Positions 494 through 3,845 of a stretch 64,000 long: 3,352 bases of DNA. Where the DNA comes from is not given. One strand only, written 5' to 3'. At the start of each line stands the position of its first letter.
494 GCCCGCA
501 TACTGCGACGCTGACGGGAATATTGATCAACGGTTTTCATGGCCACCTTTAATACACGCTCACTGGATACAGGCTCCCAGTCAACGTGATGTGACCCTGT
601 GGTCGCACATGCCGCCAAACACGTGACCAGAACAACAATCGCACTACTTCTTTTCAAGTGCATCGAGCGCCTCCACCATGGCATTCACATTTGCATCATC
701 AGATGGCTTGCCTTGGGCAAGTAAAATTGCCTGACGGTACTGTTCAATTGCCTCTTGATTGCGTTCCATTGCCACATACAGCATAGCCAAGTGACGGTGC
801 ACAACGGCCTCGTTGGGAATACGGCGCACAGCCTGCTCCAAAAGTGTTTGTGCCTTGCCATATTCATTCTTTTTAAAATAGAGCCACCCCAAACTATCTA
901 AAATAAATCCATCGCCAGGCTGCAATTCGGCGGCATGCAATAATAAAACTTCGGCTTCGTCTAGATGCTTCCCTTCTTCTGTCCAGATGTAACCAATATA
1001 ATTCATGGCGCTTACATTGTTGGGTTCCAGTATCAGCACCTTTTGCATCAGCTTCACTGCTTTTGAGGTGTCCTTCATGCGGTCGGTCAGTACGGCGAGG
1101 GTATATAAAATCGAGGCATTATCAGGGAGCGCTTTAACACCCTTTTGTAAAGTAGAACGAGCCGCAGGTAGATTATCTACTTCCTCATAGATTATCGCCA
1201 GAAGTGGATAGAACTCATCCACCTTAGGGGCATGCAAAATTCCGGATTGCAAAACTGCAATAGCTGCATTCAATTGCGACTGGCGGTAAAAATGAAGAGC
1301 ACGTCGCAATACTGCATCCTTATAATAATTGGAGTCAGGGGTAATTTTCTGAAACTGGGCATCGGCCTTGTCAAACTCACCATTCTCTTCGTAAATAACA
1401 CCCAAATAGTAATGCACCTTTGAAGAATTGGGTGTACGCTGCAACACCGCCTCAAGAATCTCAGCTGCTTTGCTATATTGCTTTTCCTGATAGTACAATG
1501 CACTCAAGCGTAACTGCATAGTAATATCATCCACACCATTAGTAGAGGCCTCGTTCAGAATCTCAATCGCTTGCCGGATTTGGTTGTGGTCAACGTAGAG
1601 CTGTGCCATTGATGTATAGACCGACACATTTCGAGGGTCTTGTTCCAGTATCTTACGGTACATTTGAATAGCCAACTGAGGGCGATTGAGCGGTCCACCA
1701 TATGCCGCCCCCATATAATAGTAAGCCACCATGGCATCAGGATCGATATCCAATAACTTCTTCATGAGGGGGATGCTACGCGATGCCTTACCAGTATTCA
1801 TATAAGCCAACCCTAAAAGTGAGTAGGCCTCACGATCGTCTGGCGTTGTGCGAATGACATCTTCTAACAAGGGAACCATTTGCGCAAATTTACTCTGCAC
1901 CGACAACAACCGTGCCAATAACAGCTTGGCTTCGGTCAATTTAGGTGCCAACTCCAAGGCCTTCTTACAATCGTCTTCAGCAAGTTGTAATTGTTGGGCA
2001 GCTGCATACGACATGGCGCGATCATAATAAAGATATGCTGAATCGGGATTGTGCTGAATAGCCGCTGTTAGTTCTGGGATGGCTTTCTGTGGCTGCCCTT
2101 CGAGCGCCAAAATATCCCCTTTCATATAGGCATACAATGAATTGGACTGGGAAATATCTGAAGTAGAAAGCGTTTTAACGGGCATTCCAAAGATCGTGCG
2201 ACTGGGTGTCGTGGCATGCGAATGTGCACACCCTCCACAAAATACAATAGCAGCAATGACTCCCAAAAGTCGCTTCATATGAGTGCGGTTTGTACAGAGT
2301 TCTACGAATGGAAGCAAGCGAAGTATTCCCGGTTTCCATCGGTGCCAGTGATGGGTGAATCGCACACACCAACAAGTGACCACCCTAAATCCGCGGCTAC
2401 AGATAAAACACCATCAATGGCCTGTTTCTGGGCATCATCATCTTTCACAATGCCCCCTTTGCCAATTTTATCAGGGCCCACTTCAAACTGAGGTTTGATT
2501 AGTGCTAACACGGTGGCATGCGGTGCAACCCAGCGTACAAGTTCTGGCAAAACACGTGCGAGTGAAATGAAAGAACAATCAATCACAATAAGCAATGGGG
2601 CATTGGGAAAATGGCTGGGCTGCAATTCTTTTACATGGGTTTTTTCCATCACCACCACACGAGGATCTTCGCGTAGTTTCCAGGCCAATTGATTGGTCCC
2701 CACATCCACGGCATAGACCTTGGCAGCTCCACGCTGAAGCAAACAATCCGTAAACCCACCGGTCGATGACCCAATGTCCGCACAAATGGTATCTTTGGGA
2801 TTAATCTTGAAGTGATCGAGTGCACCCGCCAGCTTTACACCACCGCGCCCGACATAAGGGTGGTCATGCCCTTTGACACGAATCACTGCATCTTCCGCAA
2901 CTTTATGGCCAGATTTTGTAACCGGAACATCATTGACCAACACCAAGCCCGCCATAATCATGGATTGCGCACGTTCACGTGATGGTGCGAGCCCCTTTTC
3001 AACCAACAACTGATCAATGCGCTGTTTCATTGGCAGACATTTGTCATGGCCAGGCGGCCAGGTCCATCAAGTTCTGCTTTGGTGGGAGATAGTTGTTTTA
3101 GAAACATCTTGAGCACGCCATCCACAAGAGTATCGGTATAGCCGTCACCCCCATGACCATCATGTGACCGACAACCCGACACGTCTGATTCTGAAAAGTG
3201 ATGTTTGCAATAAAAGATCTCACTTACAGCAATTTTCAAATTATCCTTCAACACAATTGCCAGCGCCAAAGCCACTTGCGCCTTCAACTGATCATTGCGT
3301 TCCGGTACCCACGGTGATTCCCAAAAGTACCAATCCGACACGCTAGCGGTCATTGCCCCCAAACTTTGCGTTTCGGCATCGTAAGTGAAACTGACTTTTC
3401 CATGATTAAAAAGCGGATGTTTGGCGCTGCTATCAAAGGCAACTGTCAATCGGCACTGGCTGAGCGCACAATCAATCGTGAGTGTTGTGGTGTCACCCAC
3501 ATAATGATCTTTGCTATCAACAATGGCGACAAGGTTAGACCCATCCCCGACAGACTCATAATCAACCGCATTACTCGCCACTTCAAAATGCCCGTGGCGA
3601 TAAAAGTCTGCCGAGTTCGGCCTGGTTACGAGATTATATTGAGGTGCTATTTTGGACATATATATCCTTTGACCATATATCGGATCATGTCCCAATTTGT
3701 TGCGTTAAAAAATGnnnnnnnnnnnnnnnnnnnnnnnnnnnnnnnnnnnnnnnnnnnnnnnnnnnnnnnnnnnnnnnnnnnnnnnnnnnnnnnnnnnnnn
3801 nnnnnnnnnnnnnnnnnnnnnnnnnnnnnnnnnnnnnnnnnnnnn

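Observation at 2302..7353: RuBisCO-like protein (plus an unknown 210-aa protein) sits where dxs sits in the conserved xseA-xseB-ispA-dxs-tlyA block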

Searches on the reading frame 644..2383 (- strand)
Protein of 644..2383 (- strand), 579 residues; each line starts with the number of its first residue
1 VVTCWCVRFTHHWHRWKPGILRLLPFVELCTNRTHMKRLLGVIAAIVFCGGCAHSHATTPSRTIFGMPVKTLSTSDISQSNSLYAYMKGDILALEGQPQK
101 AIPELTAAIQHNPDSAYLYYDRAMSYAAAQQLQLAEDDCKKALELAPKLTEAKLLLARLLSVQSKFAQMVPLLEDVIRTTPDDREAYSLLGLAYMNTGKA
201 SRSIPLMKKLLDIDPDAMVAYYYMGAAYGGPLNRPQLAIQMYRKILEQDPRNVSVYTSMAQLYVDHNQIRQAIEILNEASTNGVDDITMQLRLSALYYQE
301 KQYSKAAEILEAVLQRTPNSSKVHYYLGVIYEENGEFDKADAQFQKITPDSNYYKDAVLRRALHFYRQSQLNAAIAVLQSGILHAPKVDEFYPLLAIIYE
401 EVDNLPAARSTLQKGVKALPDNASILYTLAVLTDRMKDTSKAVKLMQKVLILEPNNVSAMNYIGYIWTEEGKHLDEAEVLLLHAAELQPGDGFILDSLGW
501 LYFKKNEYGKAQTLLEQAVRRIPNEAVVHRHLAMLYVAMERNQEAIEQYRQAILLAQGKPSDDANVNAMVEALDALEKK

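Call 3: search_protein_families(library=pfam, proteins=[window:644-2383:-], max_evalue=0.01)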
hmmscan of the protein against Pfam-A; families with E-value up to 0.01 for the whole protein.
window:644-2383:- (579 aa): 44 families (the best 25 are shown)
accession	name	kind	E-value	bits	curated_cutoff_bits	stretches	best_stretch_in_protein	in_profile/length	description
PF14559.12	TPR_19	-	1e-44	151.1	25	6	298-350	2-54/68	Tetratricopeptide repeat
PF07719.23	TPR_2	-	4.3e-43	142.3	27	5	116-148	1-33/34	Tetratricopeptide repeat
PF13431.12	TPR_17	-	3.9e-39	130.1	24.4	2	311-340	3-32/34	Tetratricopeptide repeat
PF13432.12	TPR_16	-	9.5e-39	131.9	32.7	5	86-148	1-63/65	Tetratricopeptide repeat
PF13428.12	TPR_14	-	5.3e-34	113.6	23.5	1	290-328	4-42/44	Tetratricopeptide repeat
PF13181.12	TPR_8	-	2.2e-31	105.7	25.7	1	185-216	2-33/34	Tetratricopeptide repeat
PF00515.34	TPR_1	-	2.8e-30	103.3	27.8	2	116-148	1-33/34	Tetratricopeptide repeat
PF13414.12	TPR_11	-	9.3e-25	86.5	26.8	1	296-335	3-42/42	TPR repeat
PF13424.12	TPR_12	-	1.6e-24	86.3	30.1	1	287-346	3-70/77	Tetratricopeptide repeat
PF23914.1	TPR_CcmH_CycH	-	3.9e-21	76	42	2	243-348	40-148/158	Cytochrome c-type biogenesis protein H TPR domain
PF13174.12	TPR_6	-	1.6e-18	66.4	26.3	0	220-250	2-31/33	Tetratricopeptide repeat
PF12895.13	ANAPC3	-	2.4e-18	66.6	27.2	0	294-343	30-78/82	Anaphase-promoting complex, cyclosome, subunit 3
PF13176.12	TPR_7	-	6.8e-16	57.4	27.9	0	531-559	4-32/36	Tetratricopeptide repeat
PF25063.1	ARM_TT21_C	-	1.3e-15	58.3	35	1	237-346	39-154/209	Tetratricopeptide repeat protein 21 C-terminal ARM domain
PF13371.12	TPR_9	-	2.3e-15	56.8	35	1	101-159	14-72/73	Tetratricopeptide repeat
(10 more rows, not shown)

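Call 4: search_protein_families(library=ncbifam, proteins=[window:644-2383:-], max_evalue=0.01)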
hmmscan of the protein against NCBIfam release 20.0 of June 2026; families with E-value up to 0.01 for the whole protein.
window:644-2383:- (579 aa): 38 families (the best 25 are shown)
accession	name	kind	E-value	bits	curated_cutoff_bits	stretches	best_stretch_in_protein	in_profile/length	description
TIGR02917.1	PEP_TPR_lipo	equivalog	5e-55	186.8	312.2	3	78-387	359-667/899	XrtA/PEP-CTERM system TPR-repeat protein PrsT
NF040959.1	MamA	equivalog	4.8e-54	182.9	200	5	235-346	53-164/204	magnetosome protein MamA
TIGR02521.1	type_IV_pilW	equivalog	2e-35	122.5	154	6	498-560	37-99/234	type IV pilus biogenesis/stability protein PilW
NF033762.1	social_mot_Tgl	equivalog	9.9e-26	90.6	225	3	190-379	37-228/252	social motility TPR repeat lipoprotein Tgl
NF033758.1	gliding_GltE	equivalog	2.3e-25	89.5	225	2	43-345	4-314/411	adventurous gliding motility TPR repeat lipoprotein GltE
TIGR00540.1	TPR_hemY_coli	hypoth_equivalog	2.9e-22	79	142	2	236-346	278-384/385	heme biosynthesis-associated TPR protein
NF052400.1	M48_BAM_BepA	equivalog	2.2e-20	72.9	570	2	235-359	323-449/483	beta-barrel assembly-enhancing protease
TIGR00990.1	3a0801s09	subfamily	2.5e-19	69.4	757.25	3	187-345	334-491/615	mitochondrial import receptor subunit TOM70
NF047371.1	FlcA_CTERM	equivalog_domain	9e-19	67.4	300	1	243-348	428-534/646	periplasmic flagellar collar protein FlcA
NF008756.0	PRK11788.1-4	equivalog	1.8e-18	66.7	474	2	196-327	192-322/389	lipopolysaccharide assembly protein LapB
NF052415.1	T3SS_chap_SctY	equivalog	3.8e-18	65.9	70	2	494-564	8-77/106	type III secretion apparatus assembly chaperone SctY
NF033920.0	C39_PA2778_fam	equivalog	1.2e-16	60.9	150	0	476-556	174-254/255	PA2778 family cysteine peptidase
NF007302.0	PRK09782.1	equivalog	1.4e-16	59.7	1223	3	79-196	577-692/990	phage receptor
NF008757.0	PRK11788.1-5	equivalog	1.2e-14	54.3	363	1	194-337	190-332/388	lipopolysaccharide assembly protein LapB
NF008520.0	PRK11447.1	equivalog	8.7e-14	50.3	858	1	237-460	403-640/1157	cellulose synthase complex outer membrane protein BcsC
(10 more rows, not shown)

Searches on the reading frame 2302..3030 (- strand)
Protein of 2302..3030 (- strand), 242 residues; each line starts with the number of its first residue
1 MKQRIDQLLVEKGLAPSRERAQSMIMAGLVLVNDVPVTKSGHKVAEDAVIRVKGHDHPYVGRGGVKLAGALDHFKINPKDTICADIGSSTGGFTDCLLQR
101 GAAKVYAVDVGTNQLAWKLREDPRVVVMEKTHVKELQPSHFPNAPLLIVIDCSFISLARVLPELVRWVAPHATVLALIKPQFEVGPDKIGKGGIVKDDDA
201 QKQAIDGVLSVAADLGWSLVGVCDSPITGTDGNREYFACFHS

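Call 3: search_protein_families(library=pfam, proteins=[window:2302-3030:-], max_evalue=0.01)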
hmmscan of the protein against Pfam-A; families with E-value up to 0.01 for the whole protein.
window:2302-3030:- (242 aa): 5 families
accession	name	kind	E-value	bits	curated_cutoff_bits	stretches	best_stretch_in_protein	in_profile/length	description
PF01728.25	FtsJ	-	6.1e-46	157.1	24.1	1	59-240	1-179/181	FtsJ-like methyltransferase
PF01479.30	S4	-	2.5e-12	46.8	22.8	1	3-50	1-48/48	S4 domain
PF22421.1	SYY_C-terminal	-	0.00035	20.8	27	1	3-48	19-64/83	Tyrosine--tRNA ligase SYY-like C-terminal domain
PF13275.11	S4_2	-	0.0014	19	24.6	1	5-55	10-60/65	S4 domain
PF08241.18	Methyltransf_11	-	0.0043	18.1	21.2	1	85-170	2-89/95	Methyltransferase domain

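Call 4: search_protein_families(library=ncbifam, proteins=[window:2302-3030:-], max_evalue=0.01)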
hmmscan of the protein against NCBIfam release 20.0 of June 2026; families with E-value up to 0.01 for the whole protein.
window:2302-3030:- (242 aa): 4 families
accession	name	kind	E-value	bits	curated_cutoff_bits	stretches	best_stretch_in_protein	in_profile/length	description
TIGR00478.1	tly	subfamily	1.3e-73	247.1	185.8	1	4-235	1-228/228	TlyA family rRNA (cytidine-2'-O)-methyltransferase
NF049952.1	23rRNACMtaseTlyA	equivalog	1.6e-57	194.7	250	1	4-241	2-235/236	23S rRNA (cytidine-2'-O)-methyltransferase TlyA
TIGR01017.1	rpsD_bact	equivalog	2.5e-05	24.1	177.2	1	2-55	89-142/200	30S ribosomal protein S4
NF003717.0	PRK05327.1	equivalog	0.00048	20.1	116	1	2-54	91-143/202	30S ribosomal protein S4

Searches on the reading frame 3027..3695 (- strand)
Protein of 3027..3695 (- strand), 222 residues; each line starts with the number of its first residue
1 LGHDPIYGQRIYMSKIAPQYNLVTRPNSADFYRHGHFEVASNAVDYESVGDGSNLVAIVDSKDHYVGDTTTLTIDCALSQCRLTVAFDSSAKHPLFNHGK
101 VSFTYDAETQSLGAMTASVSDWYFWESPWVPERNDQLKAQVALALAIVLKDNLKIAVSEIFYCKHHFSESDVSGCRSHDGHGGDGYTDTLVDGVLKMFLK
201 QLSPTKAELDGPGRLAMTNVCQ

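Call 3: search_protein_families(library=pfam, proteins=[window:3027-3695:-], max_evalue=0.01)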
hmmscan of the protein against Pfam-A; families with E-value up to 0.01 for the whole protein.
window:3027-3695:- (222 aa): 0 families

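Call 4: search_protein_families(library=ncbifam, proteins=[window:3027-3695:-], max_evalue=0.01)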
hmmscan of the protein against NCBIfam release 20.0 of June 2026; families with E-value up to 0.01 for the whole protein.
window:3027-3695:- (222 aa): 0 families

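Call 8: search_solved_structures(query=window:3027-3695:-, max_evalue=10)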
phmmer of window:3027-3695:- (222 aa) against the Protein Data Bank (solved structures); distinct sequences matched with E-value up to 10: 0.

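Call 9: find_homologous_proteins(query=window:3027-3659:-, max_evalue=0.01)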
Query window:3027-3659:- (210 aa): 1 proteins with E <= 0.01 among 82 candidates.
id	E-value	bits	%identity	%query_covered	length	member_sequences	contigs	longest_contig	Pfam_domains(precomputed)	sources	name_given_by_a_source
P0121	7.2e-140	481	100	100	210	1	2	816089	-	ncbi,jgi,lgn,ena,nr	ncbi:MAG: hypothetical protein COV45_03565 [Deltaproteobacteria bacterium CG11_big_fil_rev_8_21_14_0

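Call 34: search_protein_representatives(protein=window:3027-3659:-)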
Query: 210 residues. Proteins with E-value up to 0.001 (for the whole library): 3; up to 1e-10: 1; up to 1e-30: 1. The best 3 are listed.
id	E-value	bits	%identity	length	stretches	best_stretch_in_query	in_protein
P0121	2.3e-140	481.3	100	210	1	1-210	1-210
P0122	3.0e-04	36.7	51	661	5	165-192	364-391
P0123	9.8e-04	35.0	29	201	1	25-139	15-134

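Call 55: find_encoding_contigs(protein=P0123, flank=6000, max_places=2)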
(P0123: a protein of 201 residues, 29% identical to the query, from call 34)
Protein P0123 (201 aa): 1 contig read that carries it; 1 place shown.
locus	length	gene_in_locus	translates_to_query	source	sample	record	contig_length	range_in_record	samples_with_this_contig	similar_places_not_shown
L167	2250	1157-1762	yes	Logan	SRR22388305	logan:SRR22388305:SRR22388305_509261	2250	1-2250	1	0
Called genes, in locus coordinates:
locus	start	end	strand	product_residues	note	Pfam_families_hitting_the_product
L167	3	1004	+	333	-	?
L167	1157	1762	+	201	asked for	-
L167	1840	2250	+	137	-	?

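Call 61: predict_structure(alignment_id=A5)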
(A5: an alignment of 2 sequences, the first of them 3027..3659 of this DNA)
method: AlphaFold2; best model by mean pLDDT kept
length: 210 residues; sequences in the alignment: 2
mean_pLDDT: 36.6   pTM: 0.37
mean pLDDT of the five models: 36.6, 35.4, 35.3, 34.5, 33.0
residues with pLDDT >= 90: 0; 70-90: 0; 50-70: 33; < 50: 177
segments of 3 or more residues with pLDDT < 50: 1-57, 78-85, 98-100, 103-105, 107-210
pLDDT, mean of each block of 10 residues (from residue 1): 23 30 35 29 25 43 54 54 49 52 47 34 42 38 30 26 26 32 40 34 24
secondary structure, 60 per line:
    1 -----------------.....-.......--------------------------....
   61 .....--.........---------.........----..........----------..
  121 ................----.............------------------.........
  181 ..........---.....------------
elements in order: H18-22 E24-30 E57-65 E68-76 E86-94 E99-108 H119-136 H141-153 H172-190 H194-198

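Call 76: search_protein_families(library=pfam, alignment_id=A4, max_evalue=1)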
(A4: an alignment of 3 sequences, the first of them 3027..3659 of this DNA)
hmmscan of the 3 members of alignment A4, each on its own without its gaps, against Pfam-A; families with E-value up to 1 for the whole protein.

A. member 1, window:3027-3659:- (210 aa): 2 families
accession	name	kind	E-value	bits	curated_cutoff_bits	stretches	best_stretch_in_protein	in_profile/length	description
PF14900.11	DUF4493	-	0.07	13.4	27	1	55-112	96-152/226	Domain of unknown function (DUF4493)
PF18136.6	DNApol_Exo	-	0.089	12.4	26.7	1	94-128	84-118/282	DNA mitochondrial polymerase exonuclease domain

B. families by the number of members that match (of 3 scanned): 2 families
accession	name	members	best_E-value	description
PF14900.11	DUF4493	1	0.07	Domain of unknown function (DUF4493)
PF18136.6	DNApol_Exo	1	0.089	DNA mitochondrial polymerase exonuclease domain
